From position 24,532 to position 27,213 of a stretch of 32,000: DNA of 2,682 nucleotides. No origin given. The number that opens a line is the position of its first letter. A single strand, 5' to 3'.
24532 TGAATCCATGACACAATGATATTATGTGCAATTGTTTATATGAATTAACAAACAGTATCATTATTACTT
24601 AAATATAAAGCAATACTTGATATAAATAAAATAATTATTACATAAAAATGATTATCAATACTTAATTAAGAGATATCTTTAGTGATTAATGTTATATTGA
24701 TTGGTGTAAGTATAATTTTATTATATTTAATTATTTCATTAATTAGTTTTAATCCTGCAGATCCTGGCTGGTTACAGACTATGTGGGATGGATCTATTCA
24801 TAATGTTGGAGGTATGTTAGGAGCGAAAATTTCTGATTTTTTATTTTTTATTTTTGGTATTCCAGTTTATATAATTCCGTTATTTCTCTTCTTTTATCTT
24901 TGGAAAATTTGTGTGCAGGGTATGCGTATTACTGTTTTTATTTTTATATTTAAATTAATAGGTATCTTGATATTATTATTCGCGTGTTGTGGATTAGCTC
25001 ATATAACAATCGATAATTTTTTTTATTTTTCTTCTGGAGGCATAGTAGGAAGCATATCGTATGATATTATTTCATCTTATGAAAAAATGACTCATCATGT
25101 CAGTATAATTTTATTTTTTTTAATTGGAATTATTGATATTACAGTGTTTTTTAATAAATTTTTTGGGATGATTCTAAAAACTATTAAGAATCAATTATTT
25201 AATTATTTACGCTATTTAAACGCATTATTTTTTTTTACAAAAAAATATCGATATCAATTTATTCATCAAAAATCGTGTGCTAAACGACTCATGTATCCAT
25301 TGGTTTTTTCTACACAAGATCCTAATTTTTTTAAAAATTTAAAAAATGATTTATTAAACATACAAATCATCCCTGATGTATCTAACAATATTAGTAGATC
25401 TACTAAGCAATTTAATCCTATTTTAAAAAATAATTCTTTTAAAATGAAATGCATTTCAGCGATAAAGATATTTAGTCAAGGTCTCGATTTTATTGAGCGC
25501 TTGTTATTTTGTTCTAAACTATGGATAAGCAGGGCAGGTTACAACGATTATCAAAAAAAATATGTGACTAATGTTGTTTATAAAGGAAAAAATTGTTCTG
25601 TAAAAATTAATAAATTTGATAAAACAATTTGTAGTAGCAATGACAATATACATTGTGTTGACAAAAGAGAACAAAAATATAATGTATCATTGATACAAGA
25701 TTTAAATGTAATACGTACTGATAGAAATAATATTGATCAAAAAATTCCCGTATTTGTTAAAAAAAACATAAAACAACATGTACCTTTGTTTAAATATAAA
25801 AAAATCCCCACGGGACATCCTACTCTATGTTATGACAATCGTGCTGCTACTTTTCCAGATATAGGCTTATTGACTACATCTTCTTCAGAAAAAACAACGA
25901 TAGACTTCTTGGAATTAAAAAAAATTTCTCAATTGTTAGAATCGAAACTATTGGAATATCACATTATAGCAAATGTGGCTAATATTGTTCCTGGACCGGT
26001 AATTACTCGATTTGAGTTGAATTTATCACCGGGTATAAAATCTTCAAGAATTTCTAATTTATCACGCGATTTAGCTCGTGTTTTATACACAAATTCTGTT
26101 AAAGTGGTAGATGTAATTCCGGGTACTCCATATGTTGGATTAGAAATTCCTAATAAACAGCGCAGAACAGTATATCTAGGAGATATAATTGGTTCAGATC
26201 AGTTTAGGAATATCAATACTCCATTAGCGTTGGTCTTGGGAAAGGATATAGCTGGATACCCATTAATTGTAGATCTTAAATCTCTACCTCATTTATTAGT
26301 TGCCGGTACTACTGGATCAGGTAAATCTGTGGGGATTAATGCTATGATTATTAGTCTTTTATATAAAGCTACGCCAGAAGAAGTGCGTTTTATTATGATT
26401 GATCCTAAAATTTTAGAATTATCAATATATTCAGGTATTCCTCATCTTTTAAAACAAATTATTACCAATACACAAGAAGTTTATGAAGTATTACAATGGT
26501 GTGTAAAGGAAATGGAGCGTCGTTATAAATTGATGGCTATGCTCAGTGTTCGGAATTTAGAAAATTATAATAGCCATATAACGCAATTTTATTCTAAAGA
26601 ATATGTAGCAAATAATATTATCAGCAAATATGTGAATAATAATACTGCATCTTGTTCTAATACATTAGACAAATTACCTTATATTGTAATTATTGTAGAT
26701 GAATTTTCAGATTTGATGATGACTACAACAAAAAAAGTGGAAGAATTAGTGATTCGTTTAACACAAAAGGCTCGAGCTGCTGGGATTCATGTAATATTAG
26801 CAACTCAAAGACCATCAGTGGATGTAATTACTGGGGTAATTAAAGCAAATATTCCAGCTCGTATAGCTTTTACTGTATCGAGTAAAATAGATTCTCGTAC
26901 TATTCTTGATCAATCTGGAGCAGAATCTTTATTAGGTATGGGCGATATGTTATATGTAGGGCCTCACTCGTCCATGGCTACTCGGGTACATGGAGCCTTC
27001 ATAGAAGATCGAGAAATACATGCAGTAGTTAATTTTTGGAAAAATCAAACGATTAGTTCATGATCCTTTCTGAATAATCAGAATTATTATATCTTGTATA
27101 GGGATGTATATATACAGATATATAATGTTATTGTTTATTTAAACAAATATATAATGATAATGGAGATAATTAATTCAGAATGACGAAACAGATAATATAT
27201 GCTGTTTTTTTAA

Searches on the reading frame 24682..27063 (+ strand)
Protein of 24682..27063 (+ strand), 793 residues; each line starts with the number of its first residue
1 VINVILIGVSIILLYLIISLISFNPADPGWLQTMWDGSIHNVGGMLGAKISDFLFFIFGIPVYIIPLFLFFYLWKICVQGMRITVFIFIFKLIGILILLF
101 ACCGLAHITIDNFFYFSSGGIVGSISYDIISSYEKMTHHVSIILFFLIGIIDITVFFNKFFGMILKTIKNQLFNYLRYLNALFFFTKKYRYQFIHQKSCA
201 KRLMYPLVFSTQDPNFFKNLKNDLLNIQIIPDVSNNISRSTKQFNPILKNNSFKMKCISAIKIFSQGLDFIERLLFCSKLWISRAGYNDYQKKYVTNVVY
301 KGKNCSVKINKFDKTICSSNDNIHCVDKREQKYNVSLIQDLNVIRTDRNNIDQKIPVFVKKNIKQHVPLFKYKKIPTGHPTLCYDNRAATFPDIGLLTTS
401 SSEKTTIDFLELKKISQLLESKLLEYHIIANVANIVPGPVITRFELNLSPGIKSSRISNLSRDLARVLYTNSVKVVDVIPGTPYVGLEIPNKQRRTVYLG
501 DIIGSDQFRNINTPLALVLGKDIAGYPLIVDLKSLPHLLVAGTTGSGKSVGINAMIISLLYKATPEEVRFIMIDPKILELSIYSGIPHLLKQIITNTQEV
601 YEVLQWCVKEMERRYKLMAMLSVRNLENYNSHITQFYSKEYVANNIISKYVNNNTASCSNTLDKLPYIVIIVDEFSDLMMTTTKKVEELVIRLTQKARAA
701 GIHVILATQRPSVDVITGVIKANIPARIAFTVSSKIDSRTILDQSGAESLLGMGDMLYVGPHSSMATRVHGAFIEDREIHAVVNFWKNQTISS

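Call 7: search_protein_families(library=ncbifam, proteins=[window:24682-27063:+], max_evalue=0.01)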
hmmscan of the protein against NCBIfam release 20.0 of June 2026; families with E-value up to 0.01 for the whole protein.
window:24682-27063:+ (793 aa): 7 families
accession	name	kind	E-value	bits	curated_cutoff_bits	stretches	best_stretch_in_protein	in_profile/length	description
NF007615.0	PRK10263.1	equivalog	3.1e-208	694.4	1566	2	388-789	863-1263/1355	DNA translocase FtsK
TIGR03928.1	T7_EssCb_Firm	equivalog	1.4e-30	105.7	778.4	1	536-750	470-661/1296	type VII secretion protein EssC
TIGR03924.1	T7SS_EccC_a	equivalog_domain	2.3e-24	86.2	509.15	1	524-750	433-645/673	type VII secretion protein EccCa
NF041214.1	plasmid_TraB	equivalog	2.2e-14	52.9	800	1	537-744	250-421/639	plasmid transfer protein TraB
TIGR03925.1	T7SS_EccC_b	equivalog_domain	1.5e-13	49.9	346.55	1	528-739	68-256/564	type VII secretion protein EccCb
TIGR03743.1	SXT_TraD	subfamily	1.2e-06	27.3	366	0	527-576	166-212/636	conjugative transfer system coupling protein TraD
TIGR00099.1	Cof-subfamily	subfamily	0.0062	16.1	137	0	681-715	12-46/256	Cof-type HAD-IIB family hydrolase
